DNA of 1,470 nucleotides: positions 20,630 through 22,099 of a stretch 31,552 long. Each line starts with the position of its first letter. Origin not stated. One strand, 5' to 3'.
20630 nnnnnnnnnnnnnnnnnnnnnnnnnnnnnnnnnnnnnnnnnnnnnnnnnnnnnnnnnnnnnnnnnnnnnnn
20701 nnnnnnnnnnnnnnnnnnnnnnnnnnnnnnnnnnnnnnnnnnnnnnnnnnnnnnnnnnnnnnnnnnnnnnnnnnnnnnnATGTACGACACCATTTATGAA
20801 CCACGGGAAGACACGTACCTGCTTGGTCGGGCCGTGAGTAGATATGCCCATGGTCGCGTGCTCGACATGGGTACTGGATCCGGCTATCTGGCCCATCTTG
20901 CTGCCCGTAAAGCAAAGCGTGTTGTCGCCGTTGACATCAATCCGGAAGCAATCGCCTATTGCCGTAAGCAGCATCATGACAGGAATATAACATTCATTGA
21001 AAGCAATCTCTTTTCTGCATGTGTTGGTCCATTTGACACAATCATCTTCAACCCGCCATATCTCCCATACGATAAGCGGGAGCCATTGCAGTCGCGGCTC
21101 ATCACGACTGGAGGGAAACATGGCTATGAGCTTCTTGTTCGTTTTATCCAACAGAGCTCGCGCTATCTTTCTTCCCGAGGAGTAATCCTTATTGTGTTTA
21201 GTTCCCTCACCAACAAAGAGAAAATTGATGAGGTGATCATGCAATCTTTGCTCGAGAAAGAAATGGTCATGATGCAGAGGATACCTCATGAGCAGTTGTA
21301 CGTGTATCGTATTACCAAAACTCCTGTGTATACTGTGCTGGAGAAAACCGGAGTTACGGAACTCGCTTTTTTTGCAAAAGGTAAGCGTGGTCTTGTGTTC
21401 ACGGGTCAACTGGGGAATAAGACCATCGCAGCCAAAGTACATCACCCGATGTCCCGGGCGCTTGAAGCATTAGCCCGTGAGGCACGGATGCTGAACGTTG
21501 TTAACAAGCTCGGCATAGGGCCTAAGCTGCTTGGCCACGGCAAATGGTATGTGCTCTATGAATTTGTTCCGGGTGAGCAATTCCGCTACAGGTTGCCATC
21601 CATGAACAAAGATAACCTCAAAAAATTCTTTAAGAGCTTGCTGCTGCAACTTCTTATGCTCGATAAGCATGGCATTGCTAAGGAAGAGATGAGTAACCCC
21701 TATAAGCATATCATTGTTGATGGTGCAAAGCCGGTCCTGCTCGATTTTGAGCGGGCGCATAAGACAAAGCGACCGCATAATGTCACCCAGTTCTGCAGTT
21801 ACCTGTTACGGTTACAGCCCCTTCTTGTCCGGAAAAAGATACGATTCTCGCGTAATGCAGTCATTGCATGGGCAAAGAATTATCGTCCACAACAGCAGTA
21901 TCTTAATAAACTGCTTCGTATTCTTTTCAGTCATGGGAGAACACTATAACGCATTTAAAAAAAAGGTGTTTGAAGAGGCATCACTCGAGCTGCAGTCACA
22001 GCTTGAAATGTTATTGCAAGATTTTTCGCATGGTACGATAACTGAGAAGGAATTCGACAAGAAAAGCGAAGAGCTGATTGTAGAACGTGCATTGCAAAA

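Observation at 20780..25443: Six-gene overlapping operon combines methyltransferases, a kinase-like domain, an AAA ATPase and a radical-SAM/SPASM enzyme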

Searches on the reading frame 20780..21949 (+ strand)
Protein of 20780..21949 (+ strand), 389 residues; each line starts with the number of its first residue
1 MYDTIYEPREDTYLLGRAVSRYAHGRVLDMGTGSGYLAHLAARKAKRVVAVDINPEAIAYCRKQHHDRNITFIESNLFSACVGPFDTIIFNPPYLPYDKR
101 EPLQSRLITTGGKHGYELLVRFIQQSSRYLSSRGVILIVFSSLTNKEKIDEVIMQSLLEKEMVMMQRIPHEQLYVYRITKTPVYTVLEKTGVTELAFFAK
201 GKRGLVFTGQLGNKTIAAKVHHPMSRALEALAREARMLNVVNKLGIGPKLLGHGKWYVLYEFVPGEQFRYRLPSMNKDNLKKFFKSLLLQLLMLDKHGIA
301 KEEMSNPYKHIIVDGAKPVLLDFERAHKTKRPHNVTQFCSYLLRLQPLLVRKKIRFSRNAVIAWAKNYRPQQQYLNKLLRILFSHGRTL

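Call 3: search_protein_families(library=pfam, proteins=[window:20780-21949:+], max_evalue=0.01)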
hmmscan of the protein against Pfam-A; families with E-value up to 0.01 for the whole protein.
window:20780-21949:+ (389 aa): 15 families
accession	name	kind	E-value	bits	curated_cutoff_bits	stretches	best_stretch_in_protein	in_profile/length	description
PF05175.20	MTS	-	3.3e-16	59.8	23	1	14-156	22-152/170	Methyltransferase small domain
PF13847.12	Methyltransf_31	-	4e-11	43.2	27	1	25-187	5-141/145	Methyltransferase domain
PF13649.12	Methyltransf_25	-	1e-09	39.4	27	1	27-90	1-70/97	Methyltransferase domain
PF08241.18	Methyltransf_11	-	1.6e-07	32.3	21.2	1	28-79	1-53/95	Methyltransferase domain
PF13489.12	Methyltransf_23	-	2.9e-06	27.6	27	1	20-68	14-73/164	Methyltransferase domain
PF06325.19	PrmA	-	5.8e-05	23.2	22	1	26-66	164-205/296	Ribosomal protein L11 methyltransferase (PrmA)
PF02475.24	TRM5-TYW2_MTfase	-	6.6e-05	23.4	28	1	26-64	39-79/164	TRM5/TYW2 methyltransferase domain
PF08242.18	Methyltransf_12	-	8.4e-05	23.7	30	1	28-89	1-70/98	Methyltransferase domain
PF07669.17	Eco57I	-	0.00016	22.3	25.3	1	71-152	64-149/171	Eco57I restriction-modification methylase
PF03602.21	Cons_hypoth95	-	0.0003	21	24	1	23-95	41-124/182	Conserved hypothetical protein 95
PF01636.29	APH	-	0.00035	20.8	23.2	1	214-291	21-104/239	Phosphotransferase enzyme family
PF00398.26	RrnaAD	-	0.0018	17.9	24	1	26-165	33-122/263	Ribosomal RNA adenine dimethylase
PF13679.12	Methyltransf_32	-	0.002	18.5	27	1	20-68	22-76/143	Methyltransferase domain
PF01728.25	FtsJ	-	0.0037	17.6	24.1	1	24-79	22-77/181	FtsJ-like methyltransferase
PF13578.12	Methyltransf_24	-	0.0049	18.2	26.3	0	31-138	8-102/105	Methyltransferase domain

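Call 4: search_protein_families(library=ncbifam, proteins=[window:20780-21949:+], max_evalue=0.01)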
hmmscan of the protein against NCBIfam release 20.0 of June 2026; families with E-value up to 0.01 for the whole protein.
window:20780-21949:+ (389 aa): 43 families (the best 25 are shown)
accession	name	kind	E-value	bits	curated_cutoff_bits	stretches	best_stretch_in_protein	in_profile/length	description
NF011529.0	PRK14968.1-3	equivalog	9.4e-46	155.7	162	1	3-180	14-196/198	putative methyltransferase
NF011530.0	PRK14968.1-4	equivalog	1.4e-35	122.5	243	1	3-179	17-196/202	putative methyltransferase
TIGR00537.1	hemK_rel_arch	hypoth_equivalog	2e-34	118.9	87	1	5-177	1-177/179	HemK2/MTQ2 family protein methyltransferase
NF011527.0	PRK14968.1-1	equivalog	1.4e-31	109.7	242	1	3-180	12-191/192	putative methyltransferase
NF011528.0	PRK14968.1-2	equivalog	3.6e-22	78.9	171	1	3-180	18-197/205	putative methyltransferase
TIGR03534.1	RF_mod_PrmC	equivalog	5.6e-21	75.1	199.1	1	7-152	68-230/253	peptide chain release factor N(5)-glutamine methyltransferase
TIGR00536.1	hemK_fam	subfamily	3e-16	59.3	115.5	1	19-143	110-247/286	HemK family protein methyltransferase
TIGR03533.1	L3_gln_methyl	equivalog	1.3e-13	50.9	229.7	1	22-138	120-249/284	50S ribosomal protein L3 N(5)-glutamine methyltransferase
NF043040.1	corrin_prot_MT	hypoth_equivalog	1.4e-08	34.5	180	1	22-69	38-87/216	corrinoid protein-associated methyltransferase CpaM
NF007023.0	PRK09489.1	equivalog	1.8e-08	33.9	295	1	14-94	187-271/342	16S rRNA (guanine(1207)-N(2))-methyltransferase RsmC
TIGR02021.1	BchM-ChlM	equivalog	5.8e-07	29.1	158.9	1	26-89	57-123/218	magnesium protoporphyrin IX methyltransferase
TIGR03704.1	PrmC_rel_meth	equivalog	6.7e-07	29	248.8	1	8-156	66-231/251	putative protein N(5)-glutamine methyltransferase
TIGR00406.1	prmA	equivalog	1.4e-05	24.7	183.15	1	26-74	162-211/288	50S ribosomal protein L11 methyltransferase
NF041820.1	daptide_MTase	equivalog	2.3e-05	24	175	1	20-69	33-82/243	daptide-type RiPP biosynthesis methyltransferase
NF001790.0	PRK00517.3-3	equivalog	3.5e-05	23.3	269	1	25-76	124-178/262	50S ribosomal protein L11 methyltransferase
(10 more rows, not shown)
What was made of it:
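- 20780..21949 (+): g1: an Mtq2/HemK2 N5-glutamine methyltransferase domain (residues ~1-180, NPPY motif) fused to an ArkI-family (COG2112) atypical kinase domain (~190-389). TIGR00537 scores 118.9 bits against a cutoff of 87 (call 4).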

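Call 17: find_related_loci(query=window:20780-21949:+, collection=genome_contigs, flank=10000)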
Query window:20780-21949:+ (389 aa) in genome_contigs; peptide patterns used: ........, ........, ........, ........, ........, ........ (x = any residue, [..] = any of these).
63 stretches matched a pattern, but none encodes a relative of the query by tblastn (E <= 1e-3).
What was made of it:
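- Tried and rejected: It found nothing by exact peptide patterns (call 17).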

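Call 18: search_solved_structures(query=window:20780-21949:+, max_evalue=0.01, show_alignments=0)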
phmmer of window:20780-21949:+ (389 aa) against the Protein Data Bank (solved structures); distinct sequences matched with E-value up to 0.01: 31.
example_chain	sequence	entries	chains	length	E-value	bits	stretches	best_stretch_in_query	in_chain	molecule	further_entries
8cnc_A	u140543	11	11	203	1.6e-13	53.8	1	2-180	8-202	Methyltransferase N6AMT1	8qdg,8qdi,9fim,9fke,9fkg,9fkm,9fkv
6h1d_A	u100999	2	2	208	1.8e-13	53.6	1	2-180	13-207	HemK methyltransferase family member 2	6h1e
6khs_A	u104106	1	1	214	2e-13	53.5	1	2-180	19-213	Methyltransferase N6AMT1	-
6k0x_A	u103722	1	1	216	2.1e-13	53.4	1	2-180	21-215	Methyltransferase N6AMT1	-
6kmr_B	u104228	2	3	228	2.5e-13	53.2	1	3-180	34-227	Methyltransferase N6AMT1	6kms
6ped_A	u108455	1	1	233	2.6e-13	53.1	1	3-180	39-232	Methyltransferase N6AMT1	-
7vnx_A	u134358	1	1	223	2.1e-11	46.8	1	189-343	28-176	TkArkI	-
5u4t_A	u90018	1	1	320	6.1e-10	42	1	8-94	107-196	Putative gentamicin methyltransferase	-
5u18_A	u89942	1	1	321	6.1e-10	42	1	8-94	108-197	N-3'' methyltransferase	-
5u1i_A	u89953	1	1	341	6.1e-10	42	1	8-94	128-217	Putative gentamicin methyltransferase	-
5tyq_A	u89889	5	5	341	6.1e-10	42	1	8-94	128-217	Putative gentamicin methyltransferase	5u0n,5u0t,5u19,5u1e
2b3t_A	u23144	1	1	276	2.9e-09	39.8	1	8-138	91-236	Protein methyltransferase hemK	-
1t43_A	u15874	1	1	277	3e-09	39.8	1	8-138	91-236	Protein methyltransferase hemK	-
8yv4_A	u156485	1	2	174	9.1e-09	38.2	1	233-349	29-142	Putative serine/threonine protein kinase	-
8yv5_B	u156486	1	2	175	9.2e-09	38.1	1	233-349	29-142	Putative serine/threonine protein kinase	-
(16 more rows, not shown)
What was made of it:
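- On Mtq2/HemK2 protein N5-glutamine methyltransferase (g1 N-domain): It matches human N6AMT1/HemK2 structures at E=1.6e-13 (call 18).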

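Call 49: search_protein_families(library=padloc, proteins=[window:20780-21949:+], max_evalue=0.001)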
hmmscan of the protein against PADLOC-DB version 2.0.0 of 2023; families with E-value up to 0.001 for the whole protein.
window:20780-21949:+ (389 aa): 3 families
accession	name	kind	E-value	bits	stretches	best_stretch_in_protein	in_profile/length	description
PDLC04134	mad2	-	4.1e-23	80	1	4-157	272-417/492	mads_2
PDLC03300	MTase_II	-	0.00016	18.9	1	24-68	235-279/302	Type II methyltransferase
PDLC03248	MTase_II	-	0.00061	16.6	0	23-103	30-104/521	Type II methyltransferase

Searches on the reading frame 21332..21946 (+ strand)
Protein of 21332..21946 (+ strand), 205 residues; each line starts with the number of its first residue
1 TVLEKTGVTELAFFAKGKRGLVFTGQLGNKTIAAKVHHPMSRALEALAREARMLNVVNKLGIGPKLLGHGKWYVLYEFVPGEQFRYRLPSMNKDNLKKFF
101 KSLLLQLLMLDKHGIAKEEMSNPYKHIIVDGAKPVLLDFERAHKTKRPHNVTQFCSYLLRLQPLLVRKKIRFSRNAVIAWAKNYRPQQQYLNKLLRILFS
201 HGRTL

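Call 45: search_solved_structures(query=window:21332-21946:+, max_evalue=1, show_alignments=3)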
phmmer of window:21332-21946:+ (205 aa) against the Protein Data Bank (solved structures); distinct sequences matched with E-value up to 1: 3.
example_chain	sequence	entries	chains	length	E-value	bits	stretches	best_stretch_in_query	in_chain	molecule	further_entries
7vnx_A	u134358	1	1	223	1e-11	48.4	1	6-159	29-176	TkArkI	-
8yv4_A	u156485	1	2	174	3.6e-09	40.1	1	49-165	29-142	Putative serine/threonine protein kinase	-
8yv5_B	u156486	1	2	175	3.6e-09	40.1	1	49-165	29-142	Putative serine/threonine protein kinase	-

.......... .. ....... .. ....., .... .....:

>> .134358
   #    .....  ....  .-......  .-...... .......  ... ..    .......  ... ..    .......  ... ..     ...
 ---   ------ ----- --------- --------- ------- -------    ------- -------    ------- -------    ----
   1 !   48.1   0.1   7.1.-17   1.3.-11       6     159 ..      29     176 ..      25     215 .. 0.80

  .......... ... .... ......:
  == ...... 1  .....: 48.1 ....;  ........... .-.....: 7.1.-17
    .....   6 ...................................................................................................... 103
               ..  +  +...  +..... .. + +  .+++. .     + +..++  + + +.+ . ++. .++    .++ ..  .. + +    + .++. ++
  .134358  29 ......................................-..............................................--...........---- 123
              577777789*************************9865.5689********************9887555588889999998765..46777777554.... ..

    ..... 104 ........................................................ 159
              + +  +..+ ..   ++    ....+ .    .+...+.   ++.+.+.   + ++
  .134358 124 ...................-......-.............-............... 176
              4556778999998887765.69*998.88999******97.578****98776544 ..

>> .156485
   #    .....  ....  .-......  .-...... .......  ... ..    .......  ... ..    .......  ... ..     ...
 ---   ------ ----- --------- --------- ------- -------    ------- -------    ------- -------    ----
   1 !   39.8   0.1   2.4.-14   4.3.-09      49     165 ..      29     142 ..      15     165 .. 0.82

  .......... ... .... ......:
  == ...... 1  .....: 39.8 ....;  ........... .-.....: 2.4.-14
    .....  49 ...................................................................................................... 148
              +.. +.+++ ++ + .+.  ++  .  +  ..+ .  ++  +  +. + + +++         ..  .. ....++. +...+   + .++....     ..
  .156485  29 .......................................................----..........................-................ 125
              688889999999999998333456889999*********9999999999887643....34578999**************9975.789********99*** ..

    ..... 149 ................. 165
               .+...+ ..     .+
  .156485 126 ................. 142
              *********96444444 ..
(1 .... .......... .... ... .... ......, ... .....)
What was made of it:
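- On ArkI / COG2112 tRNA 2'-kinase (g1 C-domain): LLDFERA aligns with LIDFEKA (call 45). The KEEM form is shared with PDB 8yv4 (call 45).
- Tried and rejected: No Bud32 structure matched even at E<=1, and only ArkI-type proteins did (call 45).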
